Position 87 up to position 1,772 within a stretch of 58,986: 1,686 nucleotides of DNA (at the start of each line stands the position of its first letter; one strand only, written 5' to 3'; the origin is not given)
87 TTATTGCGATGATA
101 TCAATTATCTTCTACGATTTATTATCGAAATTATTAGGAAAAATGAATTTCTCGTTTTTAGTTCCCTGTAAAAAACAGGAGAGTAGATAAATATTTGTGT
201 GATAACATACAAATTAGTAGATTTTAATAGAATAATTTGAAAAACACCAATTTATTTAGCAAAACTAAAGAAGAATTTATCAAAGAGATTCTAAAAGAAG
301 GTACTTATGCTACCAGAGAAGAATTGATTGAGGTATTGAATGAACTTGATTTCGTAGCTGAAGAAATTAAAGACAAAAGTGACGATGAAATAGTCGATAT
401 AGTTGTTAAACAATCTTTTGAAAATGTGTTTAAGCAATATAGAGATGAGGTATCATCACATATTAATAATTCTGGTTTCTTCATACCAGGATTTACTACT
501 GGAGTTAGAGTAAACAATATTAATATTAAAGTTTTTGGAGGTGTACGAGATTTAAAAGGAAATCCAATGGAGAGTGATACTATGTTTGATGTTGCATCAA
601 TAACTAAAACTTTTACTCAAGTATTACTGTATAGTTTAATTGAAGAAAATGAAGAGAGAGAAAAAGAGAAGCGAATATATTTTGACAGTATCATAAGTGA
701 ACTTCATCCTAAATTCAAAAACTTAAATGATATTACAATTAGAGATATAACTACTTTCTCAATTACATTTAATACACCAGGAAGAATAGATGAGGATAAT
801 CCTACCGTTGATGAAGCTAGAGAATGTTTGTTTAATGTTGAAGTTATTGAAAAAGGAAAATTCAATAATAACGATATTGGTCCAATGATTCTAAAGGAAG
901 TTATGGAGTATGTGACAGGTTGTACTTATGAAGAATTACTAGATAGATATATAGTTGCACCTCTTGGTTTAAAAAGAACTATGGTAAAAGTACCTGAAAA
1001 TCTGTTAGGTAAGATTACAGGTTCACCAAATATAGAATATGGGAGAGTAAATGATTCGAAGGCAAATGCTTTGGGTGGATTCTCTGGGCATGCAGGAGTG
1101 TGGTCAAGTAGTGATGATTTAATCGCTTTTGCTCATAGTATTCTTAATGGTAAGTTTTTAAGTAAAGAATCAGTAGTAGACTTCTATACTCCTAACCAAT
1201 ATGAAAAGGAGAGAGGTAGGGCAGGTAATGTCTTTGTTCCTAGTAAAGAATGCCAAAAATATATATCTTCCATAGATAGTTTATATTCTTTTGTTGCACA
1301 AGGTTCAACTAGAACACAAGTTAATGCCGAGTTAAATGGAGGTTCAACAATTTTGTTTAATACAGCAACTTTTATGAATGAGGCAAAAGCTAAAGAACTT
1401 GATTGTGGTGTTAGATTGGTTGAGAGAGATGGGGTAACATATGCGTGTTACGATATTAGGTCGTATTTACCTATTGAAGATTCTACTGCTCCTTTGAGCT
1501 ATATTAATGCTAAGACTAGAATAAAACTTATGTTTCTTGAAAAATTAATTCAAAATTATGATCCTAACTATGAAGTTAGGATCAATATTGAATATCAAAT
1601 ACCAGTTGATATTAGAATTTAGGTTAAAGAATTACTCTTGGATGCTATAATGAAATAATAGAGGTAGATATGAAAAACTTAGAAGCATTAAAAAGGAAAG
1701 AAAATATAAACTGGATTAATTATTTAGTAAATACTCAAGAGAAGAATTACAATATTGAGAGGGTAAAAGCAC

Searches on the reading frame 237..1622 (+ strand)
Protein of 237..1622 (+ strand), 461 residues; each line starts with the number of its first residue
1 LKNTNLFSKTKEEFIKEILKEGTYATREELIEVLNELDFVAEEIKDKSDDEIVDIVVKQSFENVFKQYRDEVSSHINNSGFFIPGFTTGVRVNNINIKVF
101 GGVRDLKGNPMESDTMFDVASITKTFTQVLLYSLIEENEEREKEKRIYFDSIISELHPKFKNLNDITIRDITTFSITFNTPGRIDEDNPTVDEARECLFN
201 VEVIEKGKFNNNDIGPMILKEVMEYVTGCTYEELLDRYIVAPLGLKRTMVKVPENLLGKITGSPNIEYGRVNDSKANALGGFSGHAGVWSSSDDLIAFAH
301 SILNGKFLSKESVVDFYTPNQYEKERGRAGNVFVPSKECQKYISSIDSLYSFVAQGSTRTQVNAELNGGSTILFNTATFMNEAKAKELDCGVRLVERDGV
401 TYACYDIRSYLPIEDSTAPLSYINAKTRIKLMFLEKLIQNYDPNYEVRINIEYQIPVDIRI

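Call 113: search_protein_families(library=padloc, alignment_id=A7, max_evalue=0.00001)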
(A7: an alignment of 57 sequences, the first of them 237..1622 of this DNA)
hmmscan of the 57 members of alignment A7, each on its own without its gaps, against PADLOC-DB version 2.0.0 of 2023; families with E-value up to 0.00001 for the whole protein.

A. member 1, window:237-1622:+ (461 aa): 0 families

B. families by the number of members that match (of 57 scanned): 23 families
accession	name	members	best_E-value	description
PDLC03963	SoFic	1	9.1e-37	-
PDLC04135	mad3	1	1.3e-32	mads_3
PDLC03812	RTasRmuC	1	1.3e-32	DRT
PDLC04134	mad2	1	2.6e-19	mads_2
PDLC04966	PDC-S24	1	1e-18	-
PDLC04840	PDC-S04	1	2.8e-15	-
PDLC04140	mad8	1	3.4e-14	mads_8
PDLC04837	PDC-S04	1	2.6e-13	-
PDLC04836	PDC-S04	1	1.2e-12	-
PDLC02980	AriA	1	2.4e-12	-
PDLC04839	PDC-S04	1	7.8e-12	-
PDLC04908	PDC-S10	1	8.3e-12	-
PDLC04164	AriA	1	7.8e-09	-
PDLC02914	ATPase-Toprim_I-B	1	1.1e-08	-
PDLC02335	AbiLi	1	6.3e-08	AbiLi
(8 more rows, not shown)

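Call 114: search_protein_families(library=pfam, alignment_id=A7, max_evalue=1e-10)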
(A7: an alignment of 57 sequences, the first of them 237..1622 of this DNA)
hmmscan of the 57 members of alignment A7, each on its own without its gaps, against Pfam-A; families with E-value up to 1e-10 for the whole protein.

A. member 1, window:237-1622:+ (461 aa): 1 family
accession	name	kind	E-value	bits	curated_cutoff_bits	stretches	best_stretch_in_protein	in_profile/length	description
PF00144.29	Beta-lactamase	-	5.4e-22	78.8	27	1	98-325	30-258/329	Beta-lactamase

B. families by the number of members that match (of 57 scanned): 44 families (the first 25 are shown)
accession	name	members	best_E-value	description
PF00534.26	Glycos_transf_1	2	5e-32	Glycosyl transferases group 1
PF12698.13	ABC2_membrane_3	2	3e-26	ABC-2 family transporter protein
PF13692.12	Glyco_trans_1_4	2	1.3e-18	Glycosyl transferases group 1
PF00583.31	Acetyltransf_1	2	1.2e-14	Acetyltransferase (GNAT) family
PF13508.13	Acetyltransf_7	2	1.7e-14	Acetyltransferase (GNAT) domain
PF00814.31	TsaD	1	6.5e-71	tRNA N6-adenosine threonylcarbamoyltransferase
PF02646.22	RmuC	1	6.6e-65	RmuC family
PF02397.22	Bac_transf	1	2.1e-57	Bacterial sugar transferase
PF13561.12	adh_short_C2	1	3.1e-45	Enoyl-(Acyl carrier protein) reductase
PF01300.24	Sua5_yciO_yrdC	1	1.9e-43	Telomere recombination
PF00398.26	RrnaAD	1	5.7e-41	Ribosomal RNA adenine dimethylase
PF07690.21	MFS_1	1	6.5e-41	Major Facilitator Superfamily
PF00334.24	NDK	1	3e-39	Nucleoside diphosphate kinase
PF00005.33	ABC_tran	1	1.1e-35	ABC transporter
PF22769.1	DCD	1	5.6e-35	dCTP deaminase-like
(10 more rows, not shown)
